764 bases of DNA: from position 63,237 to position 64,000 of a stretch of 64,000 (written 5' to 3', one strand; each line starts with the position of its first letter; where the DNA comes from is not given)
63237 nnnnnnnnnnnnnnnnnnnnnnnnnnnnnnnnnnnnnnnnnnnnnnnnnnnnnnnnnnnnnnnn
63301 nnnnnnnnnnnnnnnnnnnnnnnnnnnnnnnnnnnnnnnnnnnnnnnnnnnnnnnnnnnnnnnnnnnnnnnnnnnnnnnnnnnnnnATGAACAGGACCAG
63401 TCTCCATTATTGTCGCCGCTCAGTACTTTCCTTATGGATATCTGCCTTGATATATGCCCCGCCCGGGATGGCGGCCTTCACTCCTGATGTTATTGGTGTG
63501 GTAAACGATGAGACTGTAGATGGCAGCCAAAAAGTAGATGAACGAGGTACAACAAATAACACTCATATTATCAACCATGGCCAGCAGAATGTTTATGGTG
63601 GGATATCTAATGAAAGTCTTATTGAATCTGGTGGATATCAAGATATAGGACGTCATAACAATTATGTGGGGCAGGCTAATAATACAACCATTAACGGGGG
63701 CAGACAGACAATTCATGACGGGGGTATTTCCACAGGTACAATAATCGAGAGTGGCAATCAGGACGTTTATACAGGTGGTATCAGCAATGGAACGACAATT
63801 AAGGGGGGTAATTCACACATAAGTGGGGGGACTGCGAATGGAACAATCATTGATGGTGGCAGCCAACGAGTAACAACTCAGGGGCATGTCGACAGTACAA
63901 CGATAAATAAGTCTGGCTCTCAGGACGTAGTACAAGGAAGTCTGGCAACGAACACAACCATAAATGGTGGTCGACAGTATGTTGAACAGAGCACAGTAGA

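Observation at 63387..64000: Autotransporter adhesin passenger domain with imperfect 19-residue repeats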

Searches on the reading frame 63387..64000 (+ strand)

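Call 11: search_protein_families(library=pfam, proteins=[window:63387-64000:+], max_evalue=0.01)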
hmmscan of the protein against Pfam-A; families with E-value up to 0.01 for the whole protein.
window:63387-64000:+ (204 aa): 1 family
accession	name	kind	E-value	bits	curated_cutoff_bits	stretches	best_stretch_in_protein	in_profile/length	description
PF16168.11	AIDA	-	1.2e-10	41.7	27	3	65-124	7-63/63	Adhesin of bacterial autotransporter system, probable stalk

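Call 32: search_solved_structures(query=window:63387-64000:+, max_evalue=0.01, show_alignments=2)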
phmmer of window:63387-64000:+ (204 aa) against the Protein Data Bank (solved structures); distinct sequences matched with E-value up to 0.01: 5.
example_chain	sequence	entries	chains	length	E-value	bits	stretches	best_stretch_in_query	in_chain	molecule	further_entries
7kob_A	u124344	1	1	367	7.4e-17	65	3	27-197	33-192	Antigen 43b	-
4kh3_A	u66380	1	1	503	1.6e-16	63.9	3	39-196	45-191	Antigen 43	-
4q1q_A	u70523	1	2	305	1.7e-16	63.9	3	90-196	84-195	Adhesin/invasin TibA autotransporter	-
7ko9_A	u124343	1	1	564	9.5e-15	58.1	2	93-198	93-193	AidA-I family adhesin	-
7koh_A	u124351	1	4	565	3.8e-14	56.2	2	32-196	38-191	Antigen 43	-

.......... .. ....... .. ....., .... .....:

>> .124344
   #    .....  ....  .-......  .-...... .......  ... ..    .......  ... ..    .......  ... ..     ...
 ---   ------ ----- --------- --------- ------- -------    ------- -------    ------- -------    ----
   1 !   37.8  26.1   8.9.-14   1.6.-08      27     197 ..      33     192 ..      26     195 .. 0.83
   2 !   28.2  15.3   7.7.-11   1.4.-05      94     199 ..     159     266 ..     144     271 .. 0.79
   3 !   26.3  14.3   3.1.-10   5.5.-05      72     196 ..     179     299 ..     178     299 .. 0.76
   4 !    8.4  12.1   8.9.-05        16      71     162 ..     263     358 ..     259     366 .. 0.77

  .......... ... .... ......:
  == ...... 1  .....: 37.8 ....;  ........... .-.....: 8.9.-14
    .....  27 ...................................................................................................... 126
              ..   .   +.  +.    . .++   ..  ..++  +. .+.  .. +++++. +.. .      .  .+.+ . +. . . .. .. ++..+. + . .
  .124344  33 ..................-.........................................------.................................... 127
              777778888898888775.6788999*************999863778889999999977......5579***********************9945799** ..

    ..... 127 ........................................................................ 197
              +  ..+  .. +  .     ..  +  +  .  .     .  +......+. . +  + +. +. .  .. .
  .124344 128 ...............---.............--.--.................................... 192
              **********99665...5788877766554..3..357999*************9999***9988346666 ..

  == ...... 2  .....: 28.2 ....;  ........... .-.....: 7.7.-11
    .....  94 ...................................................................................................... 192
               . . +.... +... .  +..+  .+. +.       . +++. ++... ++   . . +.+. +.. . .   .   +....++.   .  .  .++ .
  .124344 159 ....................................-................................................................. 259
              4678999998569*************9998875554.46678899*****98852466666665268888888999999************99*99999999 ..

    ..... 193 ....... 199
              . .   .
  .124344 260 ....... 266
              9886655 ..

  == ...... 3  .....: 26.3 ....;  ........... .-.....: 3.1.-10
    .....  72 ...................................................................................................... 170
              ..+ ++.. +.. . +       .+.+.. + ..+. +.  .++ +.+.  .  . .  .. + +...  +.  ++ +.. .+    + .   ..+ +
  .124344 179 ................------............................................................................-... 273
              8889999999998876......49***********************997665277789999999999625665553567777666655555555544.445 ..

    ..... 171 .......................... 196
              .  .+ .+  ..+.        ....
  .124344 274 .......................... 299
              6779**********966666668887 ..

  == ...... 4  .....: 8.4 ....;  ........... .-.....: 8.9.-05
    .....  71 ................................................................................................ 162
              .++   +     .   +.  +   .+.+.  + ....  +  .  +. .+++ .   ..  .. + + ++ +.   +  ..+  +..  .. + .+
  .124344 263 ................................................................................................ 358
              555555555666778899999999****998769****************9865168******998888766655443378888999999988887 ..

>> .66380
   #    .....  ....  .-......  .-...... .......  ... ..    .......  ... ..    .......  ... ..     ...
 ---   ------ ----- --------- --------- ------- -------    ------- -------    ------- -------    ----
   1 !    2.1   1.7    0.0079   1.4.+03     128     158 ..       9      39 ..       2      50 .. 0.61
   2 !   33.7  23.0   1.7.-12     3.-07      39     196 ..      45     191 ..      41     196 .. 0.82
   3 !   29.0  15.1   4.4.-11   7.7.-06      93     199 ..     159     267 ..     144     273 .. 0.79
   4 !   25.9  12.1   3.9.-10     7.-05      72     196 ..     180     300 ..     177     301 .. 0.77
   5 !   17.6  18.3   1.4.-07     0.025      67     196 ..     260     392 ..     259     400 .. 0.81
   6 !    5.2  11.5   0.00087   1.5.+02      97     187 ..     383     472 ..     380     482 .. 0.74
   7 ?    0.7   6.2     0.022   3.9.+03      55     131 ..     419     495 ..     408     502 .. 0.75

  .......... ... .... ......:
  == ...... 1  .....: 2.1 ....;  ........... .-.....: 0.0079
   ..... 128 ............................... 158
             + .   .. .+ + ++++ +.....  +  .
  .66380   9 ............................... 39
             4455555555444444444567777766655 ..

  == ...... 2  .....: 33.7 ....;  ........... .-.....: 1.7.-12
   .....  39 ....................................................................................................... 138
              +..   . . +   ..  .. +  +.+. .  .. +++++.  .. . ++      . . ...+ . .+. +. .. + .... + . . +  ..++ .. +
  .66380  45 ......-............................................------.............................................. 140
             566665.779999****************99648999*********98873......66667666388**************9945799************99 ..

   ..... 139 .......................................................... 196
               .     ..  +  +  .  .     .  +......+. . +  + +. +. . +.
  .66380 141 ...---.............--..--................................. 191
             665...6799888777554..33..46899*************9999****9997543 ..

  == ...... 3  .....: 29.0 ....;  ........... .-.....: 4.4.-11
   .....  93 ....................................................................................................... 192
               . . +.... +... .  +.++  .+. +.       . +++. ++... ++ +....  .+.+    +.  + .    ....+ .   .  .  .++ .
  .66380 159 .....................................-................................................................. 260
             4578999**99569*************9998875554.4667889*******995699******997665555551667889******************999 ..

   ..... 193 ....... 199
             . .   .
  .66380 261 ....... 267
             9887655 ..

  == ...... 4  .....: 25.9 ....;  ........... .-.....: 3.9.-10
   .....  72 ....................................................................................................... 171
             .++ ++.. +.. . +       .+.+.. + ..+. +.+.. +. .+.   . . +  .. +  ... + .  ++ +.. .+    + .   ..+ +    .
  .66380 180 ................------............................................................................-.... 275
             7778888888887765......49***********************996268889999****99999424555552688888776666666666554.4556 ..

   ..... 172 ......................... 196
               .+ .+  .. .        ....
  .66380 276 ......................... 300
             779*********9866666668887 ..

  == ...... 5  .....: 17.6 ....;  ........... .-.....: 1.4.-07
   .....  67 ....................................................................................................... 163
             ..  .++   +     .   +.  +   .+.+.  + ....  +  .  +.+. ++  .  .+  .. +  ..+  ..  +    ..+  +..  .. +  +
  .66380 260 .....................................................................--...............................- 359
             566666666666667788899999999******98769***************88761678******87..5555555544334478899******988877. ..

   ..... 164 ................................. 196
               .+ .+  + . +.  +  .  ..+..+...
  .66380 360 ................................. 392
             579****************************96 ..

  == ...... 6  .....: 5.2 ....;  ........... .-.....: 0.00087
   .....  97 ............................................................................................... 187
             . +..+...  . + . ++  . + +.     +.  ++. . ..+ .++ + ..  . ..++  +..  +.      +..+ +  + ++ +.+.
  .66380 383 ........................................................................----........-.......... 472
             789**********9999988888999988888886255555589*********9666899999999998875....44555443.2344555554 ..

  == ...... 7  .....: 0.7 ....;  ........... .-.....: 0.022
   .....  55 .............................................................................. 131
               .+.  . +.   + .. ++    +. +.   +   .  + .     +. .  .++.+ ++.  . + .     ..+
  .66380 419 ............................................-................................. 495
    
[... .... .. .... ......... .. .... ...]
